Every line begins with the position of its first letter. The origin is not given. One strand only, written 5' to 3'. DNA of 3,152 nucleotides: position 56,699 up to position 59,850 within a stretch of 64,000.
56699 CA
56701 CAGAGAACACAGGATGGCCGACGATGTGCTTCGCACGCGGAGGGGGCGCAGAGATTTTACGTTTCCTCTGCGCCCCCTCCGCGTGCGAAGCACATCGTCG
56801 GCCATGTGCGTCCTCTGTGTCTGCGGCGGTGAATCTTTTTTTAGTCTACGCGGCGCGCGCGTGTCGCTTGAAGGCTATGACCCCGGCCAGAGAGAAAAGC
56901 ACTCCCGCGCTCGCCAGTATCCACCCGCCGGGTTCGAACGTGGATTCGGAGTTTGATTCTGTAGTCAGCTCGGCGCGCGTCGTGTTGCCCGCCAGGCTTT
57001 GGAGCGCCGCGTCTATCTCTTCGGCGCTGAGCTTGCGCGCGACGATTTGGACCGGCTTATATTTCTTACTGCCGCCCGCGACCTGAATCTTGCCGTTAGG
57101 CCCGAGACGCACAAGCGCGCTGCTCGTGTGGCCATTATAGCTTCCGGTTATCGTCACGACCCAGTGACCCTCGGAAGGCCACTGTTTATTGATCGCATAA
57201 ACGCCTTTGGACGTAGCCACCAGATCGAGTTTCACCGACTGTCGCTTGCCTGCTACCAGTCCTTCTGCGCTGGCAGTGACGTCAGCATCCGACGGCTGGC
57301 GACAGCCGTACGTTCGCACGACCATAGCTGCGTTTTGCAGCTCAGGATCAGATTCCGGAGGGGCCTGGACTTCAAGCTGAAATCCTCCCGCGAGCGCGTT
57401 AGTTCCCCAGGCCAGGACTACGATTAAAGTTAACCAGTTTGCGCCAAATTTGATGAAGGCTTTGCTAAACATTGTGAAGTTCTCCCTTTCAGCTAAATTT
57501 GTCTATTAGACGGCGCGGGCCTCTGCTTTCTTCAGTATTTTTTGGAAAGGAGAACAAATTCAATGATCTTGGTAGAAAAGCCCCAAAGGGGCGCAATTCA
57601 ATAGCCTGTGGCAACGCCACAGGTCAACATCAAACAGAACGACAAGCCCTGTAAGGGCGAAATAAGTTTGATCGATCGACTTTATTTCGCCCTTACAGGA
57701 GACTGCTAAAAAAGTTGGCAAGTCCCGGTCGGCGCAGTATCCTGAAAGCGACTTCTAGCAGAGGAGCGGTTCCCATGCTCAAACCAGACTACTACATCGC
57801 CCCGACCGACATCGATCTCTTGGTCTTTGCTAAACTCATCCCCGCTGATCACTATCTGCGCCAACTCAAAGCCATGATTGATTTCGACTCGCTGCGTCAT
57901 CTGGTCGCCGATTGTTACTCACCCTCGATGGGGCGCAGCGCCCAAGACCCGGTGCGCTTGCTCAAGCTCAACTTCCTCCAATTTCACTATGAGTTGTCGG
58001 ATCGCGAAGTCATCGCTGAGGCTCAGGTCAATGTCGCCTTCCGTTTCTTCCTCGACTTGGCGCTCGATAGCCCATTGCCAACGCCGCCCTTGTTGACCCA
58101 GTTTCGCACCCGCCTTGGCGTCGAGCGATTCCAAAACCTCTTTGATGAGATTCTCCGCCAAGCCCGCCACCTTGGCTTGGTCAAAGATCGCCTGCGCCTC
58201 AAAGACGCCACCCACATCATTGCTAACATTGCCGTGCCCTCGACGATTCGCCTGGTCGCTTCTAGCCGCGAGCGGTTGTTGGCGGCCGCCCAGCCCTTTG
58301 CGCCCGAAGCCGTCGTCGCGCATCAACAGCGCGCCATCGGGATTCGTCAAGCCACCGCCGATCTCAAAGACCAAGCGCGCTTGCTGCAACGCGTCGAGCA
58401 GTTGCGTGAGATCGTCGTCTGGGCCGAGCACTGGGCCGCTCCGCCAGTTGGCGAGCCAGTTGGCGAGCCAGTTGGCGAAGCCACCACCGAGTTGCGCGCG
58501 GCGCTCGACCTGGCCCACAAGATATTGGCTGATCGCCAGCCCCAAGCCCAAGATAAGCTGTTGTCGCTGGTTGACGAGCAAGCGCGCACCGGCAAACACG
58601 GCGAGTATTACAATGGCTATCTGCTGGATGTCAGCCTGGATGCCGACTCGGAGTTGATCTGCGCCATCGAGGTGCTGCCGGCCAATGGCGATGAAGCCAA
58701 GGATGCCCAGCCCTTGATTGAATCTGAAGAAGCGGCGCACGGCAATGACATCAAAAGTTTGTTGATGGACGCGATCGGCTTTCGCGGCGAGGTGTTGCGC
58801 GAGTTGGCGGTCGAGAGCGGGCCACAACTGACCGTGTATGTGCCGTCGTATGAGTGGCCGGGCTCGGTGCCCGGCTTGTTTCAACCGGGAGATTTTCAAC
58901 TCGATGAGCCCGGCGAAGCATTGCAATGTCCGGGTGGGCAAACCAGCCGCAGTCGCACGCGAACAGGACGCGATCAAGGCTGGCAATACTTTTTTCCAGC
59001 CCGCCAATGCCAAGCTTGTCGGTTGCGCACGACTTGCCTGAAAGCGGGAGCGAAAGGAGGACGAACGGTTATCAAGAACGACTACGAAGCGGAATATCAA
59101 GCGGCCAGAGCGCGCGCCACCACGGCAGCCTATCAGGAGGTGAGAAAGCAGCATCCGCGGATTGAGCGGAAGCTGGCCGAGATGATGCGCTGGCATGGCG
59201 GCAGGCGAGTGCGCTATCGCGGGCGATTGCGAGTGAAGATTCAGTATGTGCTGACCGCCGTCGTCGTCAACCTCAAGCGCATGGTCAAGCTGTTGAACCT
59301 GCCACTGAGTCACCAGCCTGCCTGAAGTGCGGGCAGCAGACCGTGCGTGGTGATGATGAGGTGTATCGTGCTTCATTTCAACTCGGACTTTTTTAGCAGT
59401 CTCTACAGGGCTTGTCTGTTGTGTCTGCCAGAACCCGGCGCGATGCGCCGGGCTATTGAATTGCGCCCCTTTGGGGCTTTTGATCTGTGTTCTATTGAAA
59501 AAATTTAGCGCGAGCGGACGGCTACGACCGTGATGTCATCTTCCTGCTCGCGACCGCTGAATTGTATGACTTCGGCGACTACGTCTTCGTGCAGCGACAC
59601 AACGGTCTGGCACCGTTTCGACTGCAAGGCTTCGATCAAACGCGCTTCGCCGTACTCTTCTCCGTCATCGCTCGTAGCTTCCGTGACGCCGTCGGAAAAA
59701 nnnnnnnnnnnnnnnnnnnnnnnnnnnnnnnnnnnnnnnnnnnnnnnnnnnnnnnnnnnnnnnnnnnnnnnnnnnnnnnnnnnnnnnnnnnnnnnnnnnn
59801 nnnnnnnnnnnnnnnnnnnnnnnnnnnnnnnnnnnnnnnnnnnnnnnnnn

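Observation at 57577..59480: IS5/IS1182-type insertion sequence inserted into a MITE copy, with intact 17-bp inverted repeats and a 5-bp TACAG target duplication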

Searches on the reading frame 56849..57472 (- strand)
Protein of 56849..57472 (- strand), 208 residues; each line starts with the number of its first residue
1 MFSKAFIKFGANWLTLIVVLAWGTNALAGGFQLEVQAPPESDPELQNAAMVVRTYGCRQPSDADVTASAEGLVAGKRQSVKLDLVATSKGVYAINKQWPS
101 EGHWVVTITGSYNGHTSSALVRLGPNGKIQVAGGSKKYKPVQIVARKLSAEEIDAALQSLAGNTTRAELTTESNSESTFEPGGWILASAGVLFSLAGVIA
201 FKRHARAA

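Call 56: find_encoding_contigs(protein=window:56849-57472:-, flank=6000, max_places=6)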
Protein window:56849-57472:- (208 aa): no gene with exactly this product is on record in the collection.

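Call 60: search_protein_families(library=pfam, proteins=[window:56849-57472:-], max_evalue=0.001)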
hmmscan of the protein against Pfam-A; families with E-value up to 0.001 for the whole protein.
window:56849-57472:- (208 aa): 0 families
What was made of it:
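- Tried and rejected: The 485-aa ORF at 57919-59376 on the minus strand has no family match and is taken as a G+C-driven artefact (call 60).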

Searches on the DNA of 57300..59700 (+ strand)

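Call 38: search_rna_families(source=window, start=57300, end=59700, threshold=evalue, max_evalue=1)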
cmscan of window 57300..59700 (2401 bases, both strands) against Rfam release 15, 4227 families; matches with E-value up to 1: 4.
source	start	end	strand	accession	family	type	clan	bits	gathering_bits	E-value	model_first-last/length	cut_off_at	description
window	59434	59478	+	RF01687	Acido-Lenti-1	Gene; sRNA;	-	43.5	37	5.7e-08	1-46/46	no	Acido-Lenti-1 RNA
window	57579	57623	-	RF01687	Acido-Lenti-1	Gene; sRNA;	-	40.5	37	3.7e-07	1-46/46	no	Acido-Lenti-1 RNA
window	58850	58925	-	RF02784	SorX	Gene; sRNA;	-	26.3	46.6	0.0015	1-73/73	no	Singlet oxygen resistance RNA X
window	58426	58494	+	RF04131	mir-2032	Gene; miRNA;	-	23.3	100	0.19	1-77/77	no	mir-2032 microRNA precursor family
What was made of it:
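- Tried and rejected: SorX and mir-2032 fall far below their gathering scores and were rejected (call 38).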

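Call 50: search_rna_families(sources=[L029, L030, L034, L042, L044, L046, L049, L050, L053, L057, L058, L060, L065, L066, L068, L078, L086, L088, L096, L101], threshold=gathering)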
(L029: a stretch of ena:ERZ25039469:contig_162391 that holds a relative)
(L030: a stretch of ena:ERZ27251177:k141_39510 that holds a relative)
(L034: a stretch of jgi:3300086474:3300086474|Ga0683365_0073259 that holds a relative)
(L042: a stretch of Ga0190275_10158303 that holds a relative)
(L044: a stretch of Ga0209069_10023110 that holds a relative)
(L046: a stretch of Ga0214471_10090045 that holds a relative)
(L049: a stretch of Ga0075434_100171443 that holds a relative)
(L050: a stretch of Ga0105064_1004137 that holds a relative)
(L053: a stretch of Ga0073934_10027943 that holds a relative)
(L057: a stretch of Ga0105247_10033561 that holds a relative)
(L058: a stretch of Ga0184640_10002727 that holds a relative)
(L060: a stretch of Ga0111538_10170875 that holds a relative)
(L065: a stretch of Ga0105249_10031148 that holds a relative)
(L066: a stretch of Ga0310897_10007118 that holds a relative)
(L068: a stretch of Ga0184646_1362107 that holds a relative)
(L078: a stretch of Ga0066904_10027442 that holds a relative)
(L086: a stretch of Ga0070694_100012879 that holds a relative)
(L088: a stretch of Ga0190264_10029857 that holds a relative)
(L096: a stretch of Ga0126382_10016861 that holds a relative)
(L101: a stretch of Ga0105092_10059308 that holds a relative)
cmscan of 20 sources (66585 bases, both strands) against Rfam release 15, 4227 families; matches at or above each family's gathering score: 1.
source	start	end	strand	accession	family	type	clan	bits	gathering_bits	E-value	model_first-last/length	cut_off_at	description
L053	2898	2942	+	RF01687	Acido-Lenti-1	Gene; sRNA;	-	40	37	1.4e-05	1-46/46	no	Acido-Lenti-1 RNA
